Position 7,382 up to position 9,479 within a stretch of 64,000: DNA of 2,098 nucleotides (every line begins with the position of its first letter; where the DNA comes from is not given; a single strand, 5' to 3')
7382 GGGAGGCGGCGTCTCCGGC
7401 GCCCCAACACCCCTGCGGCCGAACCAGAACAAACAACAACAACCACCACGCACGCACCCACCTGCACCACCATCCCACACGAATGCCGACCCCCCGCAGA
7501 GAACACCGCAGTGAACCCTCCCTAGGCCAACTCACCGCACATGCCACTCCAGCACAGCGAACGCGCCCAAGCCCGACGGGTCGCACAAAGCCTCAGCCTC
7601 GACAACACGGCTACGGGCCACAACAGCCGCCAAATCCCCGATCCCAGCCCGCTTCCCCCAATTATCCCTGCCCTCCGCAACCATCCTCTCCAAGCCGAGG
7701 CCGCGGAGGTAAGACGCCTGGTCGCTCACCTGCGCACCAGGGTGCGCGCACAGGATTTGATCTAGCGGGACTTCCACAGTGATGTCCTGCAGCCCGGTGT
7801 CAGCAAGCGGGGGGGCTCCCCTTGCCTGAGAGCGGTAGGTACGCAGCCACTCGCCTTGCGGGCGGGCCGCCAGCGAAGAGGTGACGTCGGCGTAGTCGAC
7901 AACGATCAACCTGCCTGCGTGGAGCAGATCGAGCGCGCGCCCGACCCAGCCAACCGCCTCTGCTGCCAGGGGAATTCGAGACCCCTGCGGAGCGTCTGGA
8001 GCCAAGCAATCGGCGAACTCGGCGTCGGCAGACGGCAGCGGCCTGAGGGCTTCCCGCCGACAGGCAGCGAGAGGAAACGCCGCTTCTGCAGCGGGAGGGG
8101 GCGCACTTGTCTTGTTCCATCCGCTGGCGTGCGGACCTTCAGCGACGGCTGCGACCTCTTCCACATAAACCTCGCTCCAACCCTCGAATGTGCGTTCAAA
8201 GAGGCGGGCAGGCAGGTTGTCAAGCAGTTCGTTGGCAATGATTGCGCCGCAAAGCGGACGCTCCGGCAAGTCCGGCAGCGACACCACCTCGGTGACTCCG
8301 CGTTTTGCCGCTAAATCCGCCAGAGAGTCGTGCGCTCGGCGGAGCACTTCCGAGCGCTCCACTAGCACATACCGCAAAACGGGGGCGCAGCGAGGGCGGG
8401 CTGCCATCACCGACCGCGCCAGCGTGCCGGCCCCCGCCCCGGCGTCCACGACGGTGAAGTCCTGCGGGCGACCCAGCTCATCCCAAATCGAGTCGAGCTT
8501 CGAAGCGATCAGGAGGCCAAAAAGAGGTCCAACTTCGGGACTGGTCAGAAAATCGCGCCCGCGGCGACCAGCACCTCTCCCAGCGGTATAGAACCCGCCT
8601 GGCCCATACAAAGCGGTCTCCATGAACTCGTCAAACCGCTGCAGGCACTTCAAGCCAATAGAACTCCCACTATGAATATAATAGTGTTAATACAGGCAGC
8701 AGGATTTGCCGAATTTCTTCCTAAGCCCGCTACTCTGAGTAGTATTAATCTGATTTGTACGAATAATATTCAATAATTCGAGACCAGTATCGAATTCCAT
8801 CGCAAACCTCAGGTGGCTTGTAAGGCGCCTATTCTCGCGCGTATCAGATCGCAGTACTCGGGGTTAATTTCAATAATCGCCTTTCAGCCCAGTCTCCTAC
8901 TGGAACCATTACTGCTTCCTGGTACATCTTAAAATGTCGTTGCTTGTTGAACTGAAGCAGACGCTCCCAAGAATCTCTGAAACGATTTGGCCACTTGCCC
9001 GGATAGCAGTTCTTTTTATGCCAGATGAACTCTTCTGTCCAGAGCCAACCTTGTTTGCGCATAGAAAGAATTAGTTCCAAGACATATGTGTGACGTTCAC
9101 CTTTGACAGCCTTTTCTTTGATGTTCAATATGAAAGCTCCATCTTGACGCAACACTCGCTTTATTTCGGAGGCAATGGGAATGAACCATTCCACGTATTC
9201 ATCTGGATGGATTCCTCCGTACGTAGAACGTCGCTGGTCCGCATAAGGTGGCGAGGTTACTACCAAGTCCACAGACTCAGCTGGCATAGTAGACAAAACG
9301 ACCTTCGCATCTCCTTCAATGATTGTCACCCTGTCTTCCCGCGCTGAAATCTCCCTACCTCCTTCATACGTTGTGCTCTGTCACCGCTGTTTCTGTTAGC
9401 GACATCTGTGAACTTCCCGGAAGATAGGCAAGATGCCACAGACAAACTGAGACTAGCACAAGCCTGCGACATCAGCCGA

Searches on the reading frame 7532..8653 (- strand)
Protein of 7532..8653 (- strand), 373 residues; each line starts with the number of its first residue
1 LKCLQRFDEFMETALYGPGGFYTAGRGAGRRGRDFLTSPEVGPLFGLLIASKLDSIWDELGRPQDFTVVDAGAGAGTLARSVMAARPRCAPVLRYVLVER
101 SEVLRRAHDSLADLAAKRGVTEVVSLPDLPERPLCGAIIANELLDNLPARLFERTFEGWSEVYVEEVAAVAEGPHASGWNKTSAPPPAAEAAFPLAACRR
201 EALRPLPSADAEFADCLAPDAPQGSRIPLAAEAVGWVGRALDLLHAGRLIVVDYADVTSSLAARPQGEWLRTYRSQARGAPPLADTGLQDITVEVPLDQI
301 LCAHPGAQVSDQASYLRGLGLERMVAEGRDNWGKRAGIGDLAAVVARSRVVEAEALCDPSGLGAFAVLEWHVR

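Call 71: search_protein_families(library=pfam, proteins=[window:7532-8653:-], max_evalue=0.001)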
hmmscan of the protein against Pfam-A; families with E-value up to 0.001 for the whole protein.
window:7532-8653:- (373 aa): 1 family
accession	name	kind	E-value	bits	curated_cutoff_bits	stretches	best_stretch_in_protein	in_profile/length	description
PF02636.23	Methyltransf_28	-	3.5e-32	112.3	23.3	1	48-300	1-233/249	Putative S-adenosyl-L-methionine-dependent methyltransferase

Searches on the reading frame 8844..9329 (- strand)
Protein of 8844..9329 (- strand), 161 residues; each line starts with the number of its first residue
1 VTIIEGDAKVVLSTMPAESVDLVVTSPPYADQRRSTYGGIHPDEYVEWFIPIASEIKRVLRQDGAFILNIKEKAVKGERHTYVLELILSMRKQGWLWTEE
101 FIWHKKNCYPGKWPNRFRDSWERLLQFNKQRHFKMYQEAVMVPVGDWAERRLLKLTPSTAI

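Call 71: search_protein_families(library=pfam, proteins=[window:8844-9329:-], max_evalue=0.001)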
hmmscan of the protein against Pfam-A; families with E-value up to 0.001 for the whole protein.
window:8844-9329:- (161 aa): 1 family
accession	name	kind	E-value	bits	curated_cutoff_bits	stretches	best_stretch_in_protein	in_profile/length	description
PF01555.25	N6_N4_Mtase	-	2.6e-18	67.2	26.7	1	20-150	1-128/221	DNA methylase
